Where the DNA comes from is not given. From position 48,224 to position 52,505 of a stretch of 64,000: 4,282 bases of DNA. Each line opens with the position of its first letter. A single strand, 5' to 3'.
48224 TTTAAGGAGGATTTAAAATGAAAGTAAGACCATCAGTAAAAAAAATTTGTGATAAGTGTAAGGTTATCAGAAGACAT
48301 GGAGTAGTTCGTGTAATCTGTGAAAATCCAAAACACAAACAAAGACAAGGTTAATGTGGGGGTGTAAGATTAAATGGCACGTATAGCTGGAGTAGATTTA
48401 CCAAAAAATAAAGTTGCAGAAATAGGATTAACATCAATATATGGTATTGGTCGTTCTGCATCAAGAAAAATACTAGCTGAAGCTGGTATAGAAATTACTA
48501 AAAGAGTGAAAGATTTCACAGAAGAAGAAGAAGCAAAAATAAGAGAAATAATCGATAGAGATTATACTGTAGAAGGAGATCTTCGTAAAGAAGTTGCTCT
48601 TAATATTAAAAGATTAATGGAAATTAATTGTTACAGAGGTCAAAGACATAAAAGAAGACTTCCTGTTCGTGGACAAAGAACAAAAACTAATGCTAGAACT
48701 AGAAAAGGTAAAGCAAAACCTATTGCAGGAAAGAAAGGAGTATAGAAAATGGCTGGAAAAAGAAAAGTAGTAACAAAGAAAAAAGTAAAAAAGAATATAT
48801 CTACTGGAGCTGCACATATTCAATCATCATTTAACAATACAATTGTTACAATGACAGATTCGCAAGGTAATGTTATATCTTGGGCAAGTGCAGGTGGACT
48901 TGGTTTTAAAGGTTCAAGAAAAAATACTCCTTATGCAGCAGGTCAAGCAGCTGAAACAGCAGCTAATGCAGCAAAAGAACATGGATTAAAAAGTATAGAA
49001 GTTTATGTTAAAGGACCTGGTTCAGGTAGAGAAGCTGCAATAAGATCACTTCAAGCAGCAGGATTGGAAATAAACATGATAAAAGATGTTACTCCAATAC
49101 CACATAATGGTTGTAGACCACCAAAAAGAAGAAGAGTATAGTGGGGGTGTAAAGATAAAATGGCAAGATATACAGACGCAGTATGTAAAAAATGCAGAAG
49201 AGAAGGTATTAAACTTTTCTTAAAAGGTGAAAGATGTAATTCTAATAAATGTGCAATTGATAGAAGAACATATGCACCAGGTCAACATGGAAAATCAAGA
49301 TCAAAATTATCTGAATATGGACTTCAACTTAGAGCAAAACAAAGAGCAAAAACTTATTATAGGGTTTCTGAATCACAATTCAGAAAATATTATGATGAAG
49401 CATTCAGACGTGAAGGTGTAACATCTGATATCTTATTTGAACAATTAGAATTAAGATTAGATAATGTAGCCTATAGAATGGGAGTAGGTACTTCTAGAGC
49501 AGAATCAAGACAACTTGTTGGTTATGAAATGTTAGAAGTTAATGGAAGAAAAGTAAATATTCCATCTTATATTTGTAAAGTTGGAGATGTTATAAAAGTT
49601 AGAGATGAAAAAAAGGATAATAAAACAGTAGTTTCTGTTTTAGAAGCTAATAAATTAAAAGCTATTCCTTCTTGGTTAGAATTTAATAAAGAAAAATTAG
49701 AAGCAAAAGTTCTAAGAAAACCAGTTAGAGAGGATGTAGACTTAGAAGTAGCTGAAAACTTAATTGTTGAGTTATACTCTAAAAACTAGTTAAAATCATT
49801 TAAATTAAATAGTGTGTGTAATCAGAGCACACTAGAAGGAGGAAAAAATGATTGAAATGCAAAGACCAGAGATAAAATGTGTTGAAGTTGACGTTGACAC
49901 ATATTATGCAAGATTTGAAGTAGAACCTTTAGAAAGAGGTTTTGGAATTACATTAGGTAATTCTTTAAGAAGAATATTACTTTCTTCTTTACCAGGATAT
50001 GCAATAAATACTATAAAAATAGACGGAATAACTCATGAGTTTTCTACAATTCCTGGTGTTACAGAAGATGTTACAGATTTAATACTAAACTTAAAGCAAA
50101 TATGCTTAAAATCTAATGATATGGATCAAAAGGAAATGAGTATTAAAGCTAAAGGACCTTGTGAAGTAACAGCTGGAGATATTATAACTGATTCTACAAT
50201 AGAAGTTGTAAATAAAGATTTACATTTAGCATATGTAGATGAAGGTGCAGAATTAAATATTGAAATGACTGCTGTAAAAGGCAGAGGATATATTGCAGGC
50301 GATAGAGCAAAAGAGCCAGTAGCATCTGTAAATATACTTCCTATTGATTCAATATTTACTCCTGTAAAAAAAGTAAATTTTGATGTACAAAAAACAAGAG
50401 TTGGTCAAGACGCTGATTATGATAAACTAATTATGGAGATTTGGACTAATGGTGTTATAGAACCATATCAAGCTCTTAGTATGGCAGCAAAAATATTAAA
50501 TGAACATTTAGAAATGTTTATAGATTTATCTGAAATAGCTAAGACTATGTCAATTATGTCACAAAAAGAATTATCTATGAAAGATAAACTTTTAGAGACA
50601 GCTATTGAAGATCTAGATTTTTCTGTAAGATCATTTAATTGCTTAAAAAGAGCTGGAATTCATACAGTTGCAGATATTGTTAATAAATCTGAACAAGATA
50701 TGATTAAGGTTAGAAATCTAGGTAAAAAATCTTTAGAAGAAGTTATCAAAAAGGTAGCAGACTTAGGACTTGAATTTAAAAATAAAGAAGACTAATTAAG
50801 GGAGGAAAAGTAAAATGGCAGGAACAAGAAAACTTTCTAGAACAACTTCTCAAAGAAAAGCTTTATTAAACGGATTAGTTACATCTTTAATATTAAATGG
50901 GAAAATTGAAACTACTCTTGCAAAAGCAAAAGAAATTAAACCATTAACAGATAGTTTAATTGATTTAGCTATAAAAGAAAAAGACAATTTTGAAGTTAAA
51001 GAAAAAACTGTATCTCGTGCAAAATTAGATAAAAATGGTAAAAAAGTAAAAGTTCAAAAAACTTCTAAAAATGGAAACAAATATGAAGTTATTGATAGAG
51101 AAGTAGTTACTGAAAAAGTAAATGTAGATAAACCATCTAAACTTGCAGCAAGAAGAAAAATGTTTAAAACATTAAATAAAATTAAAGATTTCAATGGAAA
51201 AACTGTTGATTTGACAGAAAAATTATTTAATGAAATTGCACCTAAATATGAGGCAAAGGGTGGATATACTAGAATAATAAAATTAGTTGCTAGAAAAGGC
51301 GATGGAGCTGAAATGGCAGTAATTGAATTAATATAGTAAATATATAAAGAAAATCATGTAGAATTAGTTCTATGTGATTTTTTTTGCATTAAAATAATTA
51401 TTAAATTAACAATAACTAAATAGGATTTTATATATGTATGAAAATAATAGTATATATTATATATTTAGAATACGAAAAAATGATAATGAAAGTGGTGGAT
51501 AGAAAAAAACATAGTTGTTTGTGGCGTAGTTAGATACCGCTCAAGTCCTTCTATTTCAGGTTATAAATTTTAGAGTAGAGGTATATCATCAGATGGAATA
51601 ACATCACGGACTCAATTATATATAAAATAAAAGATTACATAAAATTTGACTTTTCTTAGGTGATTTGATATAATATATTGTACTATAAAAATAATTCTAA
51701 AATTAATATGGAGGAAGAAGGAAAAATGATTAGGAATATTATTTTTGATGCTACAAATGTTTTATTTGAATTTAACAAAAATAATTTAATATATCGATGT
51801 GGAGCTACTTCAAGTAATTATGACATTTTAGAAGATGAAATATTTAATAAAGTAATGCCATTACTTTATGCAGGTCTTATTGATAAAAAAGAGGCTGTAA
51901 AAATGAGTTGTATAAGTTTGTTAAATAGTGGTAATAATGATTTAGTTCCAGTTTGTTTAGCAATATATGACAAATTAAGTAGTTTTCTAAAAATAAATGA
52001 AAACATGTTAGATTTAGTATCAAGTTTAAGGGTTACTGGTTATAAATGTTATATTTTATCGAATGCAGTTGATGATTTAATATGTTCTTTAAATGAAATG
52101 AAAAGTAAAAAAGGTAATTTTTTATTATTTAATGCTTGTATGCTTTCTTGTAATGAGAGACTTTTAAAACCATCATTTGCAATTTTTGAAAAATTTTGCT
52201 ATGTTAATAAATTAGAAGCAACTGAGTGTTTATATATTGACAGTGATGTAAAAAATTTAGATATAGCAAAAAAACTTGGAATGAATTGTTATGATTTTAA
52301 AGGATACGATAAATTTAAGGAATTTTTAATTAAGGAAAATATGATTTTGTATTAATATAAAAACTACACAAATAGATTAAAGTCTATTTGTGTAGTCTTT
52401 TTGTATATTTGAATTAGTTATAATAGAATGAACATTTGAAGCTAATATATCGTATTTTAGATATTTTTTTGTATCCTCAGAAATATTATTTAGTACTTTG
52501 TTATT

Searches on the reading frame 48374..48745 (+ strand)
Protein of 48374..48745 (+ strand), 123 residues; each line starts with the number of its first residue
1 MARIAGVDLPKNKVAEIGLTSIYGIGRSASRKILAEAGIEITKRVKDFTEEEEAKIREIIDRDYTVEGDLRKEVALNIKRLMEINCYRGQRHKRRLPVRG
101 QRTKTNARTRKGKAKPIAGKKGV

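Call 68: list_cluster_members(proteins=[window:48374-48745:+, window:48749-49141:+, window:49160-49789:+, window:49848-50795:+, window:50815-51336:+, window:28128-29144:+])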
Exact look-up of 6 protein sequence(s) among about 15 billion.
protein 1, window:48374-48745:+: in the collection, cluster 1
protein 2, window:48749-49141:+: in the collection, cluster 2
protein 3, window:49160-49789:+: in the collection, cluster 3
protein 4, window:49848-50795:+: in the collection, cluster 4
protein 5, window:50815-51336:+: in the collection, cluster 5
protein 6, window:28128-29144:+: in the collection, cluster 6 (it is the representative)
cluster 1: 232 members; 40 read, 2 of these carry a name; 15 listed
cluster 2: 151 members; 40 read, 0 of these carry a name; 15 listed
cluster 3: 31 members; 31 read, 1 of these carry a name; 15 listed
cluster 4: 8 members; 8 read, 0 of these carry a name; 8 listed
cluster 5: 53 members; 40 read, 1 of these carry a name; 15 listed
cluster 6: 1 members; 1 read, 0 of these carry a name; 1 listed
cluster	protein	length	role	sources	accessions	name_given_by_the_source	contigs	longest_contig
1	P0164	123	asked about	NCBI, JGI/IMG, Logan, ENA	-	-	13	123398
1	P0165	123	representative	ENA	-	-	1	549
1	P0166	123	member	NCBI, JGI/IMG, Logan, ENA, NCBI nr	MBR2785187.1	MAG: 30S ribosomal protein S13 [Clostridia bacterium] | small subunit ribosomal protein S13 | 30S ribosomal protein S13 [Clostridia bacterium]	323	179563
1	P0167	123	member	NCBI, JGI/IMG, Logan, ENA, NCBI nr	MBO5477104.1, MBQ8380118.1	MAG: 30S ribosomal protein S13 [Clostridia bacterium] | 30S ribosomal protein S13 [Clostridia bacterium]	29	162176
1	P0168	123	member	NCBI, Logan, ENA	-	-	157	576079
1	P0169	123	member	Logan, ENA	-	-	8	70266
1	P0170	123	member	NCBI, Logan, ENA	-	-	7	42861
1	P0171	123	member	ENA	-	-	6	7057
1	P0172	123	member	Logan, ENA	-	-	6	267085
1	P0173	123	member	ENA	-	-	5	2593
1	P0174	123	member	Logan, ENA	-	-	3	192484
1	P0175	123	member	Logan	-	-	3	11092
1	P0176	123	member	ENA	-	-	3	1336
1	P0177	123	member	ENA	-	-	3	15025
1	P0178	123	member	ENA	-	-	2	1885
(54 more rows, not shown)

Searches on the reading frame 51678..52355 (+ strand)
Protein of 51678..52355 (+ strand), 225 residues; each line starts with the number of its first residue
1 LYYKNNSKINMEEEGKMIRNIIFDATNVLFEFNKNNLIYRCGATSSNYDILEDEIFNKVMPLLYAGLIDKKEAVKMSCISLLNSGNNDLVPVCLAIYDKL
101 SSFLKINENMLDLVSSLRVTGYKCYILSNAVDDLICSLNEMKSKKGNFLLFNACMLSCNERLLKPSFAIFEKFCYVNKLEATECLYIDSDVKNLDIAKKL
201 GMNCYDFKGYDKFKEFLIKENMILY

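Call 86: search_protein_families(library=pfam, proteins=[window:51678-52355:+], max_evalue=0.01)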
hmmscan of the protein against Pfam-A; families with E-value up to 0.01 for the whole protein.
window:51678-52355:+ (225 aa): 1 family
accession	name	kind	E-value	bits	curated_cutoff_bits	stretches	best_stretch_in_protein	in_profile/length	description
PF13419.12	HAD_2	-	0.0094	16.5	23.8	0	98-204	71-175/178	Haloacid dehalogenase-like hydrolase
